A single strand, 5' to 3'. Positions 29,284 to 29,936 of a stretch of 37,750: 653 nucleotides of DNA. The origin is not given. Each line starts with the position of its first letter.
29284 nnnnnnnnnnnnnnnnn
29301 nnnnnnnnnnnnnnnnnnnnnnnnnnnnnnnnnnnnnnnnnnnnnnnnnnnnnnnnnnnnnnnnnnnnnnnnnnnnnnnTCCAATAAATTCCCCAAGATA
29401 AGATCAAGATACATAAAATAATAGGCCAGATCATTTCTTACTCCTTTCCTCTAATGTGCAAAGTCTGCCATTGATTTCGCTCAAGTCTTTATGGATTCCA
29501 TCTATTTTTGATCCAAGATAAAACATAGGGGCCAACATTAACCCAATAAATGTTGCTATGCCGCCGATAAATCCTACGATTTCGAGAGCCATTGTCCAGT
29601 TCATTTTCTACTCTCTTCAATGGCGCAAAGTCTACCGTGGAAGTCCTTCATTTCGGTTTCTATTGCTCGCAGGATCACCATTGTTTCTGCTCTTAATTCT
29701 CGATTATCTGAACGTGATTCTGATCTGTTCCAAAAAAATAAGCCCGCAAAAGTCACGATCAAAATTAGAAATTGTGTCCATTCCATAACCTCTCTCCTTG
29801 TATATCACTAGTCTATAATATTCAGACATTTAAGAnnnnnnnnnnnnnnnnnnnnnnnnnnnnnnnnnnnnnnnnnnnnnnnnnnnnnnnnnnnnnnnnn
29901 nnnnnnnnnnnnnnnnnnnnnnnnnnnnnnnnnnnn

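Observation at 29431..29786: Dispersed five-member family of tiny single-pass membrane proteins with a conserved (K)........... tail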

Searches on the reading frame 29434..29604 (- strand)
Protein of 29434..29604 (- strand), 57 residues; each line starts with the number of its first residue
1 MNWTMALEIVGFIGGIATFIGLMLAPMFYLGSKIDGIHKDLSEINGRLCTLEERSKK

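Call 4: search_protein_families(library=pfam, proteins=[window:29434-29604:-], max_evalue=10)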
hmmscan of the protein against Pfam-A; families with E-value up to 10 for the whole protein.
seq(57 aa): 1 family
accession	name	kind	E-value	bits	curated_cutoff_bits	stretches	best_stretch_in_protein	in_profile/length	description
PF05767.17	Pox_A14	-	0.15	12.6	27.7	1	6-34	46-74/93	Poxvirus virion envelope protein A14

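Call 5: search_protein_families(library=phrogs, proteins=[window:29434-29604:-], max_evalue=10)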
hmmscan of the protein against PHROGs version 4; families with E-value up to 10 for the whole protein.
seq(57 aa): 5 families
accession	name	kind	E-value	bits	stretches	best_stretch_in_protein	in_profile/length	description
phrog_9233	-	lysis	0.015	16.5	1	2-24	45-67/124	holin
phrog_1009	-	unknown function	0.028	15.5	1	2-55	7-64/103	-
phrog_6324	-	unknown function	0.17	13.3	1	23-54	31-62/94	-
phrog_24539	-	unknown function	0.18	13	1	8-27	43-62/64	-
phrog_1193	-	other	0.24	12.4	0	32-53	27-48/76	hemolysin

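Call 6: search_protein_families(library=ncbifam, proteins=[window:29434-29604:-], max_evalue=10)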
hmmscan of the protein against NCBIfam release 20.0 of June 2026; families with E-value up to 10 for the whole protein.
seq(57 aa): 1 family
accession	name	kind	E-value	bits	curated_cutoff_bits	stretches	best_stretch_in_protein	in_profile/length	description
NF010814.0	PRK14218.1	equivalog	0.014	15.9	134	1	5-32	72-99/133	fluoride efflux transporter CrcB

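Call 78: search_protein_families(library=padloc, proteins=[window:29434-29604:-], max_evalue=1)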
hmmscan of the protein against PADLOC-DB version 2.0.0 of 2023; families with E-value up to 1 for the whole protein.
seq(57 aa): 0 families

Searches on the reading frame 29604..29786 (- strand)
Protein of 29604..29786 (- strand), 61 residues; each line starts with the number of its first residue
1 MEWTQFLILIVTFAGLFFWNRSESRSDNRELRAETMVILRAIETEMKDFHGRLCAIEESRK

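Call 4: search_protein_families(library=pfam, proteins=[window:29604-29786:-], max_evalue=10)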
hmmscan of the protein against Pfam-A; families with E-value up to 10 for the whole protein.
seq(61 aa): 1 family
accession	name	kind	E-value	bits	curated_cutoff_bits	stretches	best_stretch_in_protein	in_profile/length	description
PF13334.11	DUF4094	-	0.12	13.2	24.5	1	2-35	3-36/90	Domain of unknown function (DUF4094)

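Call 5: search_protein_families(library=phrogs, proteins=[window:29604-29786:-], max_evalue=10)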
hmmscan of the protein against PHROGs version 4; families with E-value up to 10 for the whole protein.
seq(61 aa): 1 family
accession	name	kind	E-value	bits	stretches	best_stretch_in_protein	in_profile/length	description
phrog_1863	-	unknown function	0.085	13.8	1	39-60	46-81/97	-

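Call 6: search_protein_families(library=ncbifam, proteins=[window:29604-29786:-], max_evalue=10)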
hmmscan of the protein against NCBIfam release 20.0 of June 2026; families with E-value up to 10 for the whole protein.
seq(61 aa): 1 family
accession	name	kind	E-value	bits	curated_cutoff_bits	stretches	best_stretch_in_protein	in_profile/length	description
NF038356.1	actino_DLW39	hypoth_equivalog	0.044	13.6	24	1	7-31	5-29/38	DLW-39 family protein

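Call 29: search_solved_structures(query=A2, max_evalue=10, show_alignments=2)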
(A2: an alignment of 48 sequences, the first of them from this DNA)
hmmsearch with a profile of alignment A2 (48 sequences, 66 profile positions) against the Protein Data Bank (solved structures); distinct sequences matched with E-value up to 10: 7.
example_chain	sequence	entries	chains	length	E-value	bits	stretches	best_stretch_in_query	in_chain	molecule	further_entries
4n21_A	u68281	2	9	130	0.21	14.7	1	30-54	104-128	GP2 Ectodomain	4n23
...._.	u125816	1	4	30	0.24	14.6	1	29-53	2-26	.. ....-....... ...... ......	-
6xy0_A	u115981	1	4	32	0.34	14.1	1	39-62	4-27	3-EK-4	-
2fcw_A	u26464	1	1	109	0.51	13.5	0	26-57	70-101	Alpha-2-macroglobulin receptor-associated protein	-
2ftu_A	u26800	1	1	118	0.55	13.4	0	26-57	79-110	Alpha-2-macroglobulin receptor-associated protein, domain 3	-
6h9l_A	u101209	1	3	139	4.4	10.5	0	25-51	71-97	Uncharacterized protein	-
6f4c_B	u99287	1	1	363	7.1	9.9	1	18-33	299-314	alpha-galactosidase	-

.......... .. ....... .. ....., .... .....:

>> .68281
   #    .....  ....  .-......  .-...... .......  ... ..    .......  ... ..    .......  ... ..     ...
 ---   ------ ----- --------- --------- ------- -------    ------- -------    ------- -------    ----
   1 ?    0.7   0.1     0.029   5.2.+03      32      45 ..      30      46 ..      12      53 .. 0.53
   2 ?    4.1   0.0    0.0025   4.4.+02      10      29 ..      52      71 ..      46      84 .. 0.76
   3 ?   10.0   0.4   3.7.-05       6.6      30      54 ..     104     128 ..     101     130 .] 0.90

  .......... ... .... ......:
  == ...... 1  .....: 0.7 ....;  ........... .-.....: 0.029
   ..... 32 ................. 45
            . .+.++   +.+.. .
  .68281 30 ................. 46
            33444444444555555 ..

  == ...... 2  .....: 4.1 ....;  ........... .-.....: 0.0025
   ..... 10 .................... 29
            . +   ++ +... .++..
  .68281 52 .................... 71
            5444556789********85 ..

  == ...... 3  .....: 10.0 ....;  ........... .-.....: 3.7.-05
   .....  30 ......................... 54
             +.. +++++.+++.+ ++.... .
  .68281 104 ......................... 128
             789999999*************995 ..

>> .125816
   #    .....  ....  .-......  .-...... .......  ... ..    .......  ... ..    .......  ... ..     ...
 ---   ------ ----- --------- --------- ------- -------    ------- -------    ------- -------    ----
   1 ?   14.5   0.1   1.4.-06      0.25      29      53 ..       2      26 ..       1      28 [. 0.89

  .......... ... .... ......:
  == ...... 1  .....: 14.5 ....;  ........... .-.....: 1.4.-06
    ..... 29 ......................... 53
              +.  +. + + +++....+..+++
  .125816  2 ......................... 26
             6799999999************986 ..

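Call 33: predict_structure(alignment_id=A2)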
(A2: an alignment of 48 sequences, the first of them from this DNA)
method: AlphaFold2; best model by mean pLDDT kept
length: 61 residues; sequences in the alignment: 48
mean_pLDDT: 93.5   pTM: 0.49
mean pLDDT of the five models: 93.5, 92.9, 92.6, 92.3, 91.3
residues with pLDDT >= 90: 58; 70-90: 2; 50-70: 1; < 50: 0
segments of 3 or more residues with pLDDT < 50: none
pLDDT, mean of each block of 10 residues (from residue 1): 89 94 92 96 97 95 81
secondary structure, 60 per line:
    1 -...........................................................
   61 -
elements in order: H2-60
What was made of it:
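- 29601..29786 (-): Family member of 61 aa in the leftward operon between the ejection-protein block and the fibre gene. The AF2 model is one continuous helix, residues 2-60, pLDDT 93.5 (call 33).
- Single-helix AF2 model, pLDDT 93.5 (call 33).
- Tried and rejected: The AF2 monomer is a single long helix (call 33).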

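Call 34: search_protein_representatives(alignment_id=A2)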
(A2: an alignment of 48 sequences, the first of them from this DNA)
Query: 48 sequences, 66 profile positions. Proteins with E-value up to 0.001 (for the whole library): 790; up to 1e-10: 279; up to 1e-30: 1. The best 150 are listed.
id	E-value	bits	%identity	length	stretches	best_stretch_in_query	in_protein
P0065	7.1e-31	122.0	-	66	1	1-66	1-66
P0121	1.4e-24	101.8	-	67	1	1-65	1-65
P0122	3.5e-24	100.6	-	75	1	1-65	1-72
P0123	5.7e-24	99.9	-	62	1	1-66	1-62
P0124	6.3e-24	99.8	-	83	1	1-65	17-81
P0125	7.9e-24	99.4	-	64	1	1-66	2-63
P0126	2.7e-23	97.7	-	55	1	14-65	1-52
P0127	3.1e-23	97.6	-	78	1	1-66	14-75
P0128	3.7e-23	97.3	-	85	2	5-51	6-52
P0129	5.8e-23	96.7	-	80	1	4-65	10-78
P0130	9.3e-23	96.0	-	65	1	1-65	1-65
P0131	1.5e-22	95.3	-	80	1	1-65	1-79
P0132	2.3e-22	94.8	-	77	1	1-65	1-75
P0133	7.3e-22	93.2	-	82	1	1-65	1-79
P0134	1.4e-21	92.3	-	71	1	6-66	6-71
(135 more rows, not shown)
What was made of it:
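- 790 clusters at 50% identity (call 34).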

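Call 38: search_protein_families(library=pfam, alignment_id=A3, max_evalue=10)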
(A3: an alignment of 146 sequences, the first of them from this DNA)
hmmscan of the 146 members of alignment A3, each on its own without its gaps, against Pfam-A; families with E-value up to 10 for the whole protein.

A. member 1, seq(61 aa): 1 family
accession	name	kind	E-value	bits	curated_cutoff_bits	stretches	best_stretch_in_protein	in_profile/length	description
PF13334.11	DUF4094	-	0.12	13.2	24.5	1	2-35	3-36/90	Domain of unknown function (DUF4094)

B. families by the number of members that match (of 146 scanned): 219 families (the first 25 are shown)
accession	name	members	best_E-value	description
PF09177.16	STX6_10_61_N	6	0.02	Syntaxin 6/10/61, N-terminal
PF14316.11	DUF4381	6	0.03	Domain of unknown function (DUF4381)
PF22282.1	CydS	6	0.046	CydS-like protein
PF06254.16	YdaT_toxin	4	0.012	Bacterial toxin ydaT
PF20570.3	DUF6779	4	0.017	Domain of unknown function (DUF6779)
PF05531.17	NPV_P10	3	0.00099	Nucleopolyhedrovirus P10 protein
PF18169.6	SLATT_6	3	0.0048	SMODS and SLOG-associating 2TM effector domain 6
PF04977.20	DivIC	3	0.019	Septum formation initiator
PF05478.16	Prominin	3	0.021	Prominin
PF15013.11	CCSMST1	3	0.022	CCSMST1 family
PF12186.13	AcylCoA_dehyd_C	3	0.032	Acyl-CoA dehydrogenase C terminal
PF10828.13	DUF2570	3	0.1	Protein of unknown function (DUF2570)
PF01484.22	Col_cuticle_N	3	0.29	Nematode cuticle collagen N-terminal domain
PF16331.10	TolA_bind_tri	2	0.0045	TolA binding protein trimerisation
PF03915.18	AIP3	2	0.0052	Actin interacting protein 3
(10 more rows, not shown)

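Call 68: fold_search(model_id=the predicted structure, library=pdb)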
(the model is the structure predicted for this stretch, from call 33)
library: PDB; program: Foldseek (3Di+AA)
matches with E <= 10: 0; with E <= 0.001: 0
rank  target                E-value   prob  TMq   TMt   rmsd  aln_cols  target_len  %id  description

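Call 78: search_protein_families(library=padloc, proteins=[window:29604-29786:-], max_evalue=1)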
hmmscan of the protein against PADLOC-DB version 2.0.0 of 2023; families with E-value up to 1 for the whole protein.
seq(61 aa): 0 families

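Call 79: fold_search(model_id=the predicted structure, library=viral)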
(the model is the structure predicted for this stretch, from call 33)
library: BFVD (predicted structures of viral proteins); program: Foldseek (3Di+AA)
matches with E <= 10: 0; with E <= 0.001: 0
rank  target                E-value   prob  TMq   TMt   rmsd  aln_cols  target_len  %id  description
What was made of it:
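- Tried and rejected: Foldseek returns nothing from PDB or BFVD (calls 68, 79), as expected for such a shape.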
